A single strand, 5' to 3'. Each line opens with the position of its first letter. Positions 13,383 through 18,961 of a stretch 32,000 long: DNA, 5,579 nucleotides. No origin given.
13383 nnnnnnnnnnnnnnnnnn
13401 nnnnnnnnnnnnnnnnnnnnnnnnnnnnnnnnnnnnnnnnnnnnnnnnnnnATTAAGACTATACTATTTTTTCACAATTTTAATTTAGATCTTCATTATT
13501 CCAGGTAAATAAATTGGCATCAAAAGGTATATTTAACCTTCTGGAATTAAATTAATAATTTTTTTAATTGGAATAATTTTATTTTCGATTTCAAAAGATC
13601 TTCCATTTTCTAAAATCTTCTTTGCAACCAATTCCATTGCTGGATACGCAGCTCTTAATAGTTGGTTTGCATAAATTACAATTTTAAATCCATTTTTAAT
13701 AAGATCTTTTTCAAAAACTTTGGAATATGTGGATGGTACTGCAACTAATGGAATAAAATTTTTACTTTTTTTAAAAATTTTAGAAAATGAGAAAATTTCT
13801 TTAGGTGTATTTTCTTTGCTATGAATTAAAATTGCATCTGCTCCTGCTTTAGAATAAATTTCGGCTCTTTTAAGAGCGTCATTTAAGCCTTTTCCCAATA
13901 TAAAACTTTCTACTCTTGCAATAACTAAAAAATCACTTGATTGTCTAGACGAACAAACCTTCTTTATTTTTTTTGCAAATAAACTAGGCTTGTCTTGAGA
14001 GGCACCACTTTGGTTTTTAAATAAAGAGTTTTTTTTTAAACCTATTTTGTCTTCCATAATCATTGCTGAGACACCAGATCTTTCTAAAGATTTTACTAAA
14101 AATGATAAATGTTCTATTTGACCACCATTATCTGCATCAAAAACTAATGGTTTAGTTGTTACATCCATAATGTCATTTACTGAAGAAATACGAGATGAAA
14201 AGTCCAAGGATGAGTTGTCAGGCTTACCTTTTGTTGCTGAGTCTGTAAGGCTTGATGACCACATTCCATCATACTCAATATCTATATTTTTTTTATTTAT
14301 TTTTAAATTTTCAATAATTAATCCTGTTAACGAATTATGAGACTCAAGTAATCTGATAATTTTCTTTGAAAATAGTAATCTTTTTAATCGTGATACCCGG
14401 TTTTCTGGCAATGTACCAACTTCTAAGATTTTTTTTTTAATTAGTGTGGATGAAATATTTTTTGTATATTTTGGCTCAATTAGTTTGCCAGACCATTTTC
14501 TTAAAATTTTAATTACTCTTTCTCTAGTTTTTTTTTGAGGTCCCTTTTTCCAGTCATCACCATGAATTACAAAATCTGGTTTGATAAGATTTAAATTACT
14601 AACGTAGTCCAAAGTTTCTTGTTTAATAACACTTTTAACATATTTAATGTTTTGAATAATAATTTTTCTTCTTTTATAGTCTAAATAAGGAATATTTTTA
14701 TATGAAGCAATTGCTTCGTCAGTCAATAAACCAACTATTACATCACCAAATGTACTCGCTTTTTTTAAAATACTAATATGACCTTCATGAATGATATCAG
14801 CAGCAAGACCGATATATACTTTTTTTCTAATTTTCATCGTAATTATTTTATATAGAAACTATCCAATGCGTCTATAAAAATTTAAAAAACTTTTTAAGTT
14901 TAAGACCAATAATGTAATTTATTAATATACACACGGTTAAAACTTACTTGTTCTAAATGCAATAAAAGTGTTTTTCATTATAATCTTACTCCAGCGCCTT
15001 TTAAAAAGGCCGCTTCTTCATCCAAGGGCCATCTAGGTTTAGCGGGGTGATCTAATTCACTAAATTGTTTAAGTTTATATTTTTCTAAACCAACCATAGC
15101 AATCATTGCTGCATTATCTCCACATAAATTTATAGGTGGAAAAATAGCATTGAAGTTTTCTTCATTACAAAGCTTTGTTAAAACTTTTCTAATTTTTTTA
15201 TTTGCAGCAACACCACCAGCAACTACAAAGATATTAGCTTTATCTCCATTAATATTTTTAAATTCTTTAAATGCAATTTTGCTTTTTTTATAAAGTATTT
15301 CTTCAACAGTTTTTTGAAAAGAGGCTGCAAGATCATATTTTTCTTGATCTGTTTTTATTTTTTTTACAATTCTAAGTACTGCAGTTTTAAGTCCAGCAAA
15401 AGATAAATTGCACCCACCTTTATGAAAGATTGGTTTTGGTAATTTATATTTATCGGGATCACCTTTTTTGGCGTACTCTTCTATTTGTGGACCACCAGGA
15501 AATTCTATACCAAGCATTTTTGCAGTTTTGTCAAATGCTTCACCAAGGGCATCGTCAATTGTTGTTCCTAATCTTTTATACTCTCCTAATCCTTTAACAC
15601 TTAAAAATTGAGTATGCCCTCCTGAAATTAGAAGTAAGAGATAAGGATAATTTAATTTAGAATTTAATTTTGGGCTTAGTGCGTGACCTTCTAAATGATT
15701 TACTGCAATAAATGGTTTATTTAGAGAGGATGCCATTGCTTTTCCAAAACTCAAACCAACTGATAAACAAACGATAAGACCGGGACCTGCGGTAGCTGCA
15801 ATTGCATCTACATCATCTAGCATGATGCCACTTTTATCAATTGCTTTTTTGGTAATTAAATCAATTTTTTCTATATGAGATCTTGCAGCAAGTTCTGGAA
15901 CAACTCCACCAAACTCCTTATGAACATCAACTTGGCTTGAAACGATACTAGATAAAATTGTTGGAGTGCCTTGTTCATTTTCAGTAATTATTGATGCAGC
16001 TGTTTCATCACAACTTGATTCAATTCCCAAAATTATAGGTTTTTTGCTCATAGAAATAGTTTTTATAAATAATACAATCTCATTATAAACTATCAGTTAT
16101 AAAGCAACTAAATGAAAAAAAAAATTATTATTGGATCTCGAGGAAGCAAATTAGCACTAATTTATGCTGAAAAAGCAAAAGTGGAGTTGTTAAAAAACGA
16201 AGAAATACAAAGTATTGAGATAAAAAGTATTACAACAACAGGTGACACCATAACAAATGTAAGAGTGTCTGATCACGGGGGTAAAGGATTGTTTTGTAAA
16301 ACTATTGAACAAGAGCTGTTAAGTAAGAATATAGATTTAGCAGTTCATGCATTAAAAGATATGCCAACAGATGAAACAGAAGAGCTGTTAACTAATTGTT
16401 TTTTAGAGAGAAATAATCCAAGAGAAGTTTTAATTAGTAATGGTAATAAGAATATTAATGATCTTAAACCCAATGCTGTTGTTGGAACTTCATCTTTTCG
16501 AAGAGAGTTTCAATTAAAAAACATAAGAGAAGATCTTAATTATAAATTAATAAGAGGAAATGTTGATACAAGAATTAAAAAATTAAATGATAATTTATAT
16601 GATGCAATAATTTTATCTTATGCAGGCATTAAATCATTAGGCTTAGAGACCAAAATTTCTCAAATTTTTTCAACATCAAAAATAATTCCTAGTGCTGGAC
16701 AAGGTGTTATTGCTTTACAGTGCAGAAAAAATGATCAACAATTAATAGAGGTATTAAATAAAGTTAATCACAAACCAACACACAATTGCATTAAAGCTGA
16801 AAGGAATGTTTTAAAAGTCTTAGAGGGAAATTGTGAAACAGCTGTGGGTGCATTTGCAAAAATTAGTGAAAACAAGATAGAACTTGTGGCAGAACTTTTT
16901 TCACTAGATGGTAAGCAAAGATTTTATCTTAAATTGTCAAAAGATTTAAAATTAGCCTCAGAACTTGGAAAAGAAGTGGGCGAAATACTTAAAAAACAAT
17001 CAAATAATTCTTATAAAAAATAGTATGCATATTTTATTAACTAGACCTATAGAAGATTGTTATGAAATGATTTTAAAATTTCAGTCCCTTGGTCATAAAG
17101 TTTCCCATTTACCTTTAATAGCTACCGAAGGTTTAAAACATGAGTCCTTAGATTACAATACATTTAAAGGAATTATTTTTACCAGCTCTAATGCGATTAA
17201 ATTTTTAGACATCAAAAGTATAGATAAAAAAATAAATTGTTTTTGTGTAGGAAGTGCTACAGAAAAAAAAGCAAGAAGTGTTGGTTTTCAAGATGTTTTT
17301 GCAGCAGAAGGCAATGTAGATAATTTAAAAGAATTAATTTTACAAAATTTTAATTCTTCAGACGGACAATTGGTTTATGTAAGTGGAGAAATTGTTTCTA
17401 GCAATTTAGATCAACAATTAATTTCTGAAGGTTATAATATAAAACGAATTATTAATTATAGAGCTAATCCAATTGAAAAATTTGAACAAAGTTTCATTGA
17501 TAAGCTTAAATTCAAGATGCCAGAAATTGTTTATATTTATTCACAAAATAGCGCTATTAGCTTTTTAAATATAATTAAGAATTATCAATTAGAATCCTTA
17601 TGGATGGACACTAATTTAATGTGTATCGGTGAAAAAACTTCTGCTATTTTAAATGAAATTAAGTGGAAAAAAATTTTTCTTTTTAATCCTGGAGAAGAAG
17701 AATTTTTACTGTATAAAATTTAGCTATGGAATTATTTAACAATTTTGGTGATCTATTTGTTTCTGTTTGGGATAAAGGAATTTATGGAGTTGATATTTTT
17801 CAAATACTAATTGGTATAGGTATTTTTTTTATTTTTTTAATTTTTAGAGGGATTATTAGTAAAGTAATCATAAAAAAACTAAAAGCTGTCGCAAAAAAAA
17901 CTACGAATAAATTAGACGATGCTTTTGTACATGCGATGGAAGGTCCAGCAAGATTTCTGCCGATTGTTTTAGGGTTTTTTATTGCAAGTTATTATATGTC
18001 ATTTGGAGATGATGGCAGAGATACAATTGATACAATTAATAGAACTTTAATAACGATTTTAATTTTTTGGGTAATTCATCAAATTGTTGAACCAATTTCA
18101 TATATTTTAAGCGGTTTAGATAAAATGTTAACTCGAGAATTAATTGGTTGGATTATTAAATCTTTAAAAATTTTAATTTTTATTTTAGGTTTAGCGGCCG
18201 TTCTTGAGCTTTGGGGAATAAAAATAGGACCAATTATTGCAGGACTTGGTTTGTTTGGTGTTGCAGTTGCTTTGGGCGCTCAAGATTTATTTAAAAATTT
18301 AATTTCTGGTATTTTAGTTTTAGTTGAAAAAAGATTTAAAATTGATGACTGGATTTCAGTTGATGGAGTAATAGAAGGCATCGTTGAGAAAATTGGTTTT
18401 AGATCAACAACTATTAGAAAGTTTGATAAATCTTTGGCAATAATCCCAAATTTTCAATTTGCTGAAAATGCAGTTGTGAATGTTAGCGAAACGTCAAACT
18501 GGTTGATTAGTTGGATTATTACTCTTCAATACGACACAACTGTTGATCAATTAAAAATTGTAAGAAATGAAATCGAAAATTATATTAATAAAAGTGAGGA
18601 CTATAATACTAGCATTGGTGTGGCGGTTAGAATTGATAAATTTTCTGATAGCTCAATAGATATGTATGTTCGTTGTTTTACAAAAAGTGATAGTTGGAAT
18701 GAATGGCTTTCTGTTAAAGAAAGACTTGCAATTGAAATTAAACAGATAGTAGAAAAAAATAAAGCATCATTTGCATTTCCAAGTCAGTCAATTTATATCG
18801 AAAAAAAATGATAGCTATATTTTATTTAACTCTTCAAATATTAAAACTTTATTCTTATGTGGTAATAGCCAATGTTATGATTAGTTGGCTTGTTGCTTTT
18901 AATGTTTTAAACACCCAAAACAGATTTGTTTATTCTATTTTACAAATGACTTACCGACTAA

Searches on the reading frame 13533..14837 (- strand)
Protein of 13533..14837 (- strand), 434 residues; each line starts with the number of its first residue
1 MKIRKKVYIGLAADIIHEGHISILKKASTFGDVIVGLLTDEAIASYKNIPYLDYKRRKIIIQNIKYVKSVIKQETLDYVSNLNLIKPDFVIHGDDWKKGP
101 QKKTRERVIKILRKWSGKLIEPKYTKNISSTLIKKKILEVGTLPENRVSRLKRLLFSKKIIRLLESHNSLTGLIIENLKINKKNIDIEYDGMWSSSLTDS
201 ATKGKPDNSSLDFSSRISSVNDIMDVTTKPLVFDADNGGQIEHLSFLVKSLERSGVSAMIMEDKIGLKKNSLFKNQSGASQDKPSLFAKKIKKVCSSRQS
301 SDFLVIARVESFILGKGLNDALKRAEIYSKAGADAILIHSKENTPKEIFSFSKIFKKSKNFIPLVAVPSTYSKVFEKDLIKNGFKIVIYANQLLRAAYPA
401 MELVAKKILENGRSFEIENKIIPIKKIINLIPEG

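Call 17: search_protein_families(library=pfam, proteins=[window:13533-14837:-])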
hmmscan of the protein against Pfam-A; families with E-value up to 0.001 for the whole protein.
window:13533-14837:- (434 aa): 2 families
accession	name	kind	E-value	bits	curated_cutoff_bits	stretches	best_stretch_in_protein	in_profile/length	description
PF13714.12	PEP_mutase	-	1.7e-46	159.2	31.5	1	152-409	2-240/240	Phosphoenolpyruvate phosphomutase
PF01467.32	CTP_transf_like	-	1e-12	48.8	21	1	14-135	7-132/133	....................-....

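Call 54: find_encoding_contigs(protein=window:13533-14837:-, flank=5000, max_places=10)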
Protein window:13533-14837:- (434 aa): 5 contigs read that carry it; 4 places shown.
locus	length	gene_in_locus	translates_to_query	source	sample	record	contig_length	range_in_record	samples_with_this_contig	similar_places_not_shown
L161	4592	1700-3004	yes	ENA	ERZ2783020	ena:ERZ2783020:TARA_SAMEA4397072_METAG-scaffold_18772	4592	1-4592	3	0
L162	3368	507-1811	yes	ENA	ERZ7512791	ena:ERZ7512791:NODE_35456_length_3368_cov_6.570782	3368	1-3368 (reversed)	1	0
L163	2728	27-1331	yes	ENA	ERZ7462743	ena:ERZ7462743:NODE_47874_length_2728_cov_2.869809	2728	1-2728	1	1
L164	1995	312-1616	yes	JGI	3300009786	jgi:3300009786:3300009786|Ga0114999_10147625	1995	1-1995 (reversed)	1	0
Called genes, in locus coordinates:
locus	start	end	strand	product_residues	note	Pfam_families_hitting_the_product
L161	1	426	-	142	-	?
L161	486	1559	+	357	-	PF00814:TsaD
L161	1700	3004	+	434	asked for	PF01467:CTP_transf_like, PF13714:PEP_mutase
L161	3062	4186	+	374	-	-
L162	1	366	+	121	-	?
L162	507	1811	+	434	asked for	PF01467:CTP_transf_like, PF13714:PEP_mutase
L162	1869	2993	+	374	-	-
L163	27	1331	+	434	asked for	PF01467:CTP_transf_like, PF13714:PEP_mutase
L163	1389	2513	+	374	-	-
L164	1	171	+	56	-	?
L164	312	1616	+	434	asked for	PF01467:CTP_transf_like, PF13714:PEP_mutase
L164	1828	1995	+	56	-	?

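Call 79: search_protein_families(library=pfam, proteins=[L161:3062-4183:+], max_evalue=0.001)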
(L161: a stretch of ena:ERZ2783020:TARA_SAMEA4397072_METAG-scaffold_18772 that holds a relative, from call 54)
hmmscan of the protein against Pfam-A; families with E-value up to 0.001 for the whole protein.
L161:3062-4183:+ (374 aa): 0 families

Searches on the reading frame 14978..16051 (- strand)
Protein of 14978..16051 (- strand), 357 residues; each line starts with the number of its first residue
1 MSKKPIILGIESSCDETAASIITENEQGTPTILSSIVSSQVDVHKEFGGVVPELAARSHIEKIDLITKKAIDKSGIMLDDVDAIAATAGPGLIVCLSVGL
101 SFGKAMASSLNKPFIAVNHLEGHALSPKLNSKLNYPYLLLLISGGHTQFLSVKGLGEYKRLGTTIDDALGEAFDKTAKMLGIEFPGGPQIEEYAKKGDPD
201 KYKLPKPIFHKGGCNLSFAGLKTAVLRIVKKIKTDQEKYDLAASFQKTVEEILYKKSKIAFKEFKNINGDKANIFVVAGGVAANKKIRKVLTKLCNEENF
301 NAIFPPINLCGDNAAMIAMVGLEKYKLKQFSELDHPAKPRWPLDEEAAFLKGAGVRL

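Call 17: search_protein_families(library=pfam, proteins=[window:14978-16051:-])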
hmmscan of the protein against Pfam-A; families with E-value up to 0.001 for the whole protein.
window:14978-16051:- (357 aa): 2 families
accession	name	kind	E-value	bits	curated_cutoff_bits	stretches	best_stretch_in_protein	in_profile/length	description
PF00814.31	TsaD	-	9.3e-91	304.6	24.8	1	31-318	1-263/264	tRNA N6-adenosine threonylcarbamoyltransferase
PF22521.2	HypF_C_2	-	0.00015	22.1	27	1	190-313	123-235/241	Carbamoyltransferase, Kae1-like Domain, second subdomain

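Call 68: find_encoding_contigs(protein=window:14978-16051:-, flank=8000, max_places=10)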
Protein window:14978-16051:- (357 aa): no gene with exactly this product is on record in the collection.

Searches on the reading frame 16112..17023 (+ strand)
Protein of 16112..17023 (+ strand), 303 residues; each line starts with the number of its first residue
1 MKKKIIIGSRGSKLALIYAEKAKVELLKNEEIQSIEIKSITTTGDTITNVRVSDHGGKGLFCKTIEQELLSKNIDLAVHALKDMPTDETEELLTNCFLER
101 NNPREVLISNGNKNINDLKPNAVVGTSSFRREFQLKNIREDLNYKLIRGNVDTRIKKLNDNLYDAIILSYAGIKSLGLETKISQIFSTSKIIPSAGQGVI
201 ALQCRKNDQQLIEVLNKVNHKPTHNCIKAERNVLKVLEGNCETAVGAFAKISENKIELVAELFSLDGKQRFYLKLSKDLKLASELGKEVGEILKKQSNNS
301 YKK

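Call 17: search_protein_families(library=pfam, proteins=[window:16112-17023:+])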
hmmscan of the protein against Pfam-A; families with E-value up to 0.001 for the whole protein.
window:16112-17023:+ (303 aa): 2 families
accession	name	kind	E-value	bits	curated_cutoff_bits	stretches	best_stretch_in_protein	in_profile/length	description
PF01379.25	Porphobil_deam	-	2.6e-71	239.9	22.1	1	5-212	1-206/207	Porphobilinogen deaminase, dipyromethane cofactor binding domain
PF03900.20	Porphobil_deamC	-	6.4e-14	52.5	26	1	226-294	3-73/74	Porphobilinogen deaminase, C-terminal domain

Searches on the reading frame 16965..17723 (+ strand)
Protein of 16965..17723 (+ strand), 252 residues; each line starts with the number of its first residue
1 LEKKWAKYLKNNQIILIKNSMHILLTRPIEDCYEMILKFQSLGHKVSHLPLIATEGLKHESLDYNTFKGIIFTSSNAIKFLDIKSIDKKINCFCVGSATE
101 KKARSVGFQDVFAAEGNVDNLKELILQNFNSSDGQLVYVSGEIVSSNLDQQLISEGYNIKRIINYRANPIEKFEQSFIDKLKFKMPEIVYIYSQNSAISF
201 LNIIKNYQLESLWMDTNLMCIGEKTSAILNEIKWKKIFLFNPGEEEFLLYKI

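Call 64: search_protein_families(library=pfam, proteins=[window:16965-17723:+], max_evalue=0.001)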
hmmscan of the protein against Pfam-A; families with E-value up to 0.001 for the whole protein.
window:16965-17723:+ (252 aa): 1 family
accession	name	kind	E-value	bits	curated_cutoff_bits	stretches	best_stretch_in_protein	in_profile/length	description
PF02602.20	HEM4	-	7.5e-30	104.2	27.5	1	38-236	6-217/231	Uroporphyrinogen-III synthase HemD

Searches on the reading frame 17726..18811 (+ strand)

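Call 65: search_protein_families(library=pfam, proteins=[window:17726-18811:+], max_evalue=0.001)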
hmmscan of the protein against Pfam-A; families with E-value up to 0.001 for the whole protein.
window:17726-18811:+ (361 aa): 3 families
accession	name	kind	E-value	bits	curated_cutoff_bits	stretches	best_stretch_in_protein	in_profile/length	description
PF00924.24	MS_channel_2nd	-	2.6e-22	79.1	20.2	1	187-254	1-67/68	Mechanosensitive ion channel, beta-domain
PF21082.3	MS_channel_3rd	-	1.4e-12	48.3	21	1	262-349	2-88/88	Mechanosensitive ion channel MscS, C-terminal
PF21088.3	MS_channel_1st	-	9.2e-06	26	23.1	1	147-186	3-42/42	Mechanosensitive ion channel, transmembrane helices 2/3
